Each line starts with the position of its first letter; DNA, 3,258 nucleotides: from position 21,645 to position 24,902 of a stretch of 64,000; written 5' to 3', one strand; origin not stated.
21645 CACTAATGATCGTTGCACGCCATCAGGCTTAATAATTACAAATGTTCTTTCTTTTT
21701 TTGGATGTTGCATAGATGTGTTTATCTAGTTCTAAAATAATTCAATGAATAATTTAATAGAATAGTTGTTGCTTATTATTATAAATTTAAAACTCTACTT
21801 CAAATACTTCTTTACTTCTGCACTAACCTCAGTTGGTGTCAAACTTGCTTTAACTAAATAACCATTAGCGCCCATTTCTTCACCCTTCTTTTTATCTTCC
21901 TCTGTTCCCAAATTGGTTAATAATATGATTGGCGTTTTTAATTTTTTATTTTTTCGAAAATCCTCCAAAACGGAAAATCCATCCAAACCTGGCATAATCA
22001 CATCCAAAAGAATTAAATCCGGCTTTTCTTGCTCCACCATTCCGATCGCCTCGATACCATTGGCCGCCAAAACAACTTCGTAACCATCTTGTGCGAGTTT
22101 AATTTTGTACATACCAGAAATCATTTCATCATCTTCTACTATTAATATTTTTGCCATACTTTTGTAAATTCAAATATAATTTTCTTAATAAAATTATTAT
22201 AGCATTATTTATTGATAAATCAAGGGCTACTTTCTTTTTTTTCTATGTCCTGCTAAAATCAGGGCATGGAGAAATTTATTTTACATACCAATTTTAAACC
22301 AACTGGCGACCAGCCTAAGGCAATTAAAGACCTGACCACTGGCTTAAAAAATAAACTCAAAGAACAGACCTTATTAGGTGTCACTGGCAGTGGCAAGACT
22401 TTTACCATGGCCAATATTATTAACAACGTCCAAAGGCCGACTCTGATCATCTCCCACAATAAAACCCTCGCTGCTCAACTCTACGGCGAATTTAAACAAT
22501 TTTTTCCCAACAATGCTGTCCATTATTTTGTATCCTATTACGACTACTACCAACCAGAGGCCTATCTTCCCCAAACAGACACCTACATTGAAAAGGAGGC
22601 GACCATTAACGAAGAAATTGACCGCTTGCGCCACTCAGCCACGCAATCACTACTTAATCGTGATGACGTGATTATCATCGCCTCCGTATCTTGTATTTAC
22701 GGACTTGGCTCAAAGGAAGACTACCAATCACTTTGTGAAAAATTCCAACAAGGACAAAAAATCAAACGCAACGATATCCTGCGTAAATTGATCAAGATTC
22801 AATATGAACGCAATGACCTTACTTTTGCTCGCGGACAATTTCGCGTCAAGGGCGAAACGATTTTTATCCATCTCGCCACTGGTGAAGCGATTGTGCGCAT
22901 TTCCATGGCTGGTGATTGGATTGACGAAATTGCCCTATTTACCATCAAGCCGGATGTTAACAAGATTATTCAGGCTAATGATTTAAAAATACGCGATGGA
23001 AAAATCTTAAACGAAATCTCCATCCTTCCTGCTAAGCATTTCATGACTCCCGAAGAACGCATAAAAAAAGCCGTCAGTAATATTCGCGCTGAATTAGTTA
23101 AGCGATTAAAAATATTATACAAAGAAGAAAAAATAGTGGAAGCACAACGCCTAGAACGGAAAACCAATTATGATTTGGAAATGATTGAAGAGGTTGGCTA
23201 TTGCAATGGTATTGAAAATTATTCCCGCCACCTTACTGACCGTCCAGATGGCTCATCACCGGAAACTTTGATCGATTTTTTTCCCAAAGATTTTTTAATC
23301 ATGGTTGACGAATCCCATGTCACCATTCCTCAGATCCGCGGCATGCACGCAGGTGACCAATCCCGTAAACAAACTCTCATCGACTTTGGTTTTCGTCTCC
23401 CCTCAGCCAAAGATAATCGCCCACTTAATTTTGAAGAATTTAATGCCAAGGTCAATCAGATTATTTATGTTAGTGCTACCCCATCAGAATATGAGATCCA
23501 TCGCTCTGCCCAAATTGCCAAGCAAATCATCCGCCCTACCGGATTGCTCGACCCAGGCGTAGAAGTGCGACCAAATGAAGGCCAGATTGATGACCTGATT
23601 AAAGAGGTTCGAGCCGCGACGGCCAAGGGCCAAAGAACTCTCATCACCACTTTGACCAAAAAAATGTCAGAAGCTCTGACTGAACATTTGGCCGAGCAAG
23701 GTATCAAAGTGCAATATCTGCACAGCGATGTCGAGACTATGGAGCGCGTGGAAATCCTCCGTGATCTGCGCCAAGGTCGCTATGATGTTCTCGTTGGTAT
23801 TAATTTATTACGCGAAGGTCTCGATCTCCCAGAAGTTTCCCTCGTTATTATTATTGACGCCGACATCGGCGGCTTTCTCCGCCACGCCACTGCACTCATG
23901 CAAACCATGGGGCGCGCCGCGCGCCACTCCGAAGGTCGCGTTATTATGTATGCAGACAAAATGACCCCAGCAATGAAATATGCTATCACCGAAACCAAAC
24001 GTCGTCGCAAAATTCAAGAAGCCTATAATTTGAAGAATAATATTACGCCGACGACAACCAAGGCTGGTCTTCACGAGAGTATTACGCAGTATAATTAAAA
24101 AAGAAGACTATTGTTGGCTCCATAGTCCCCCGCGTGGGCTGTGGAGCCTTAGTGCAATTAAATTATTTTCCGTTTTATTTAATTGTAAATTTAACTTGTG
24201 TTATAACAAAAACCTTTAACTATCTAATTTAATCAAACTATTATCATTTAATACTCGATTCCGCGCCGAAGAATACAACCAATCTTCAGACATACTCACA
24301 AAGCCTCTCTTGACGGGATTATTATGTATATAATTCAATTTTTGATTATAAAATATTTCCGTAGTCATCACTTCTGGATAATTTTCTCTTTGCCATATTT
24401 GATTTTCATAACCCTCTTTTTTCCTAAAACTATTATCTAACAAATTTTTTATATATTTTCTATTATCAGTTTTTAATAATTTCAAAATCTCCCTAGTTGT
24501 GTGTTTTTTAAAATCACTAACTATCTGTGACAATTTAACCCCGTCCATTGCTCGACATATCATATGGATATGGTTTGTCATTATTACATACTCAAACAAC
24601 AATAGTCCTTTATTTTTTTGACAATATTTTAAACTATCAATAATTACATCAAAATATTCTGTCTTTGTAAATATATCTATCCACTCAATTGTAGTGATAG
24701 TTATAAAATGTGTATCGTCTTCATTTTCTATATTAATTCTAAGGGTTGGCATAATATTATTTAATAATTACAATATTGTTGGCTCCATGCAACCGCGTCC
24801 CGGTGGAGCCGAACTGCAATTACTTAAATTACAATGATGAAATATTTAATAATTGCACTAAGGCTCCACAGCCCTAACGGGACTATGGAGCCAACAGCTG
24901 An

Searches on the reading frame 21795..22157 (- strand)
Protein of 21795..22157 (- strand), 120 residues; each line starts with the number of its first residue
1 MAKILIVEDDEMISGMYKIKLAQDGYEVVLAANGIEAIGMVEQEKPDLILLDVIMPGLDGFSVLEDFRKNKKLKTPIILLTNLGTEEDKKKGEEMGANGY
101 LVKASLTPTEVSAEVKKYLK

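Call 11: search_protein_families(library=pfam, proteins=[window:21795-22157:-], max_evalue=0.001)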
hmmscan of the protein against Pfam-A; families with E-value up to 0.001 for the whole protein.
window:21795-22157:- (120 aa): 1 family
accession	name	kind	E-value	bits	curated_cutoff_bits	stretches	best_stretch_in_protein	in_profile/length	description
PF00072.30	Response_reg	-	1.6e-24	86.6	30.2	1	4-105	1-101/111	Response regulator receiver domain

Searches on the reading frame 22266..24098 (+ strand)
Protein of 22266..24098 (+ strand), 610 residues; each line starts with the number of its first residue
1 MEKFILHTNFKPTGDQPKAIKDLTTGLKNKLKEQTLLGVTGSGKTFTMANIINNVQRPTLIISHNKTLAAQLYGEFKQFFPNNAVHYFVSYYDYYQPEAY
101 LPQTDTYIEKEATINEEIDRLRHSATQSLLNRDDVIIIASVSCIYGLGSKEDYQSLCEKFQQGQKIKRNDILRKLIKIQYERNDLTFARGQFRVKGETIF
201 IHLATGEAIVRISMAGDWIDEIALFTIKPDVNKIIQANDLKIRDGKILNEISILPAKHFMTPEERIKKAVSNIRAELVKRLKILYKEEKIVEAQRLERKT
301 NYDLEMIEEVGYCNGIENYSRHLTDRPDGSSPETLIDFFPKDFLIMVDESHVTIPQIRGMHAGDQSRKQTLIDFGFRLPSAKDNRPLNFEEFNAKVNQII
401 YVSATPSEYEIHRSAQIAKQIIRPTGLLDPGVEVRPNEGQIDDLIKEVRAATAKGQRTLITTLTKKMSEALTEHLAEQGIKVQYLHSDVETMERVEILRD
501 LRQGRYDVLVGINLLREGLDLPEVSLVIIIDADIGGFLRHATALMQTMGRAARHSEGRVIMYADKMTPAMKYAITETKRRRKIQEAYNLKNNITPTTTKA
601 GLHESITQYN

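Call 11: search_protein_families(library=pfam, proteins=[window:22266-24098:+], max_evalue=0.001)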
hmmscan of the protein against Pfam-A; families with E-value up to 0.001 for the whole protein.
window:22266-24098:+ (610 aa): 6 families
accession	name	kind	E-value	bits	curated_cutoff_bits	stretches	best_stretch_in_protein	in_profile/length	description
PF00271.37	Helicase_C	-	1.1e-22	80.8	23.5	1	441-554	3-109/110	Helicase conserved C-terminal domain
PF17757.6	UvrB_inter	-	1.4e-19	70.5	22.9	1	160-227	3-71/91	UvrB interaction domain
PF12344.14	UvrB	-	3.5e-19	68.8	27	1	561-599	1-39/43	Ultra-violet resistance protein B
PF04851.21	ResIII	-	2.3e-13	50.9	22.5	1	11-138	3-131/164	Type III restriction enzyme, res subunit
PF00270.35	DEAD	-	7.5e-07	29.5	26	1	15-91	3-82/167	DEAD/DEAH box helicase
PF13307.12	Helicase_C_2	-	0.00049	20.6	25.3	0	456-530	10-91/170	Helicase C-terminal domain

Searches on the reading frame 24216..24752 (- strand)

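Call 11: search_protein_families(library=pfam, proteins=[window:24216-24752:-], max_evalue=0.001)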
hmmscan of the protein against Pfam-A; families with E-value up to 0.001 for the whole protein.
window:24216-24752:- (178 aa): 1 family
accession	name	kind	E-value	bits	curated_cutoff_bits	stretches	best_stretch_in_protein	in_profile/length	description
PF01797.21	Y1_Tnp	-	1.7e-07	31.8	23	1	28-103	20-94/121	Transposase IS200 like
